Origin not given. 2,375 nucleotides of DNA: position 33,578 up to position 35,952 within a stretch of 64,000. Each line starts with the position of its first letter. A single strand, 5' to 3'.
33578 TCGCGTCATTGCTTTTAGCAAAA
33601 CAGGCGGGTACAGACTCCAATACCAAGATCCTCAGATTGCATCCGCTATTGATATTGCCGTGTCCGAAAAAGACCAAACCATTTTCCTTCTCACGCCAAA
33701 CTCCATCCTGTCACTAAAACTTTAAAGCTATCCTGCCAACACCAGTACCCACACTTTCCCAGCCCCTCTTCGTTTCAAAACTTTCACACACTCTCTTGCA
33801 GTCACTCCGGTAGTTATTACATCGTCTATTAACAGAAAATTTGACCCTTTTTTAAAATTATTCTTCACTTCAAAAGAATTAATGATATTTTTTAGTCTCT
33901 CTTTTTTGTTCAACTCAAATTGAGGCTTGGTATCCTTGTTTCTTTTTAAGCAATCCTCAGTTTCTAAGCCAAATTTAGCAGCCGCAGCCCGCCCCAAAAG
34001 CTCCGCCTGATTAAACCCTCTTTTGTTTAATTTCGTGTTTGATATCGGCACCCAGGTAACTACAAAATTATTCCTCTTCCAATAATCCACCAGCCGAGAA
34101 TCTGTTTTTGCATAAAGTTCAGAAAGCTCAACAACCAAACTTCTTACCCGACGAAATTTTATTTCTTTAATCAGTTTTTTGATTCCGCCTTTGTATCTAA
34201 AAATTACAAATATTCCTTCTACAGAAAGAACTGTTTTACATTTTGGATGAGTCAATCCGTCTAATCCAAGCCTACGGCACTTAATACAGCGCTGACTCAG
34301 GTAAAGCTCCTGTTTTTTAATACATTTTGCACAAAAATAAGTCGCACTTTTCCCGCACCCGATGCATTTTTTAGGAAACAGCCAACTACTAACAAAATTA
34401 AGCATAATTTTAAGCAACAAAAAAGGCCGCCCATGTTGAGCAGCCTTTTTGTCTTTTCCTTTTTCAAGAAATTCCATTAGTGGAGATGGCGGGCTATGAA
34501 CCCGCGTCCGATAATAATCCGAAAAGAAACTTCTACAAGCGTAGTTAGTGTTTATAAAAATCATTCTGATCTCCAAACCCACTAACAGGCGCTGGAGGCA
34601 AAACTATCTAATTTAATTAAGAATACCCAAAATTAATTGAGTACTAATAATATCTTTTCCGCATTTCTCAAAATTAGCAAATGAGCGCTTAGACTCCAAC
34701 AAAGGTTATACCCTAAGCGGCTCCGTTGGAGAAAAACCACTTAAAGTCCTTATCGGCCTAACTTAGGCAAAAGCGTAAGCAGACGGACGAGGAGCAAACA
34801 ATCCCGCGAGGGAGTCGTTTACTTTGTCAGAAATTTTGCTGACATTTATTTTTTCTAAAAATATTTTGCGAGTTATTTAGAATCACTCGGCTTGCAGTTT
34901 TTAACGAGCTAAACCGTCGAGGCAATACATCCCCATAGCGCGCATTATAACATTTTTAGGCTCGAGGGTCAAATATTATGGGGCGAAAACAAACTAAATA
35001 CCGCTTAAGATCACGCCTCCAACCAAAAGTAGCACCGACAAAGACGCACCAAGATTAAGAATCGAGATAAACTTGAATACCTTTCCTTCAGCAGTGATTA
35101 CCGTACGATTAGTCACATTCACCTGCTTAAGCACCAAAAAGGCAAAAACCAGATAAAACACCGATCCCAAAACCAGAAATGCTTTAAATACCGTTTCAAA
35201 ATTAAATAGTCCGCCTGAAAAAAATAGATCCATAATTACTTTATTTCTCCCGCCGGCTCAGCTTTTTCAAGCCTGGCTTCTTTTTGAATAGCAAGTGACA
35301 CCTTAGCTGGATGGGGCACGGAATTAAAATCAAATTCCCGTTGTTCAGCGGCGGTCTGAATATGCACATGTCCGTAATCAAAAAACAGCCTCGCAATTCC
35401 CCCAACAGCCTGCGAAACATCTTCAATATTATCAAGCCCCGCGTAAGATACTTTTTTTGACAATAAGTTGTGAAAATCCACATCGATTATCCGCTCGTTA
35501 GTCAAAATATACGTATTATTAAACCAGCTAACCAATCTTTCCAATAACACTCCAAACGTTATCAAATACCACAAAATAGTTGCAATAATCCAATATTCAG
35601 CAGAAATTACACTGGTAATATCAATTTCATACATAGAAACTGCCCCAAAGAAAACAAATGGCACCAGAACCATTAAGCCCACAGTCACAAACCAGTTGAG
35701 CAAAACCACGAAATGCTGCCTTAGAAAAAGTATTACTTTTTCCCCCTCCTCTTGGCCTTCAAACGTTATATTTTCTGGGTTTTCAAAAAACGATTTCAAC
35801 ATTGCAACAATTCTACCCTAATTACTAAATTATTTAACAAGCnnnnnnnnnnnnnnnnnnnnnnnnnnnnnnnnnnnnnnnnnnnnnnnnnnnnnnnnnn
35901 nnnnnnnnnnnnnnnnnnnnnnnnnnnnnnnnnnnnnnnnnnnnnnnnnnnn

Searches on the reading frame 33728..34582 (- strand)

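Call 24: search_protein_families(library=pfam, proteins=[window:33728-34582:-], max_evalue=0.001)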
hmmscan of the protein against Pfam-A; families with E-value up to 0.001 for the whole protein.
window:33728-34582:- (284 aa): 2 families
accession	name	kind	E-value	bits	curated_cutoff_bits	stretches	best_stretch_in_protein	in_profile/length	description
PF00156.33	Pribosyltran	-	2.6e-05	24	26.3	1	232-282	79-123/158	Phosphoribosyl transferase domain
PF18912.6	DZR_2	-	6.7e-05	23.1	27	1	66-104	3-44/56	Double zinc ribbon domain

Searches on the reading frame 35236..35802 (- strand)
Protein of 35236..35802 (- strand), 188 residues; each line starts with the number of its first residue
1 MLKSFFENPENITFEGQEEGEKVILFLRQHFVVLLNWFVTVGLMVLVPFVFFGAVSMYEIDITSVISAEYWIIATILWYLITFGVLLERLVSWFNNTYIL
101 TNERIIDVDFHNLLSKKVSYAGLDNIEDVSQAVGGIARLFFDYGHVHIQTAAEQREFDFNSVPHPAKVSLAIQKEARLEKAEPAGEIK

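Call 24: search_protein_families(library=pfam, proteins=[window:35236-35802:-], max_evalue=0.001)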
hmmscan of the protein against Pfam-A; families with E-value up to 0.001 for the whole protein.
window:35236-35802:- (188 aa): 1 family
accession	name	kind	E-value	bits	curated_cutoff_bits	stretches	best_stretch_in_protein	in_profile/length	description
PF08000.17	bPH_1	-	0.00078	19.9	27.7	0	93-123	38-68/122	Bacterial PH domain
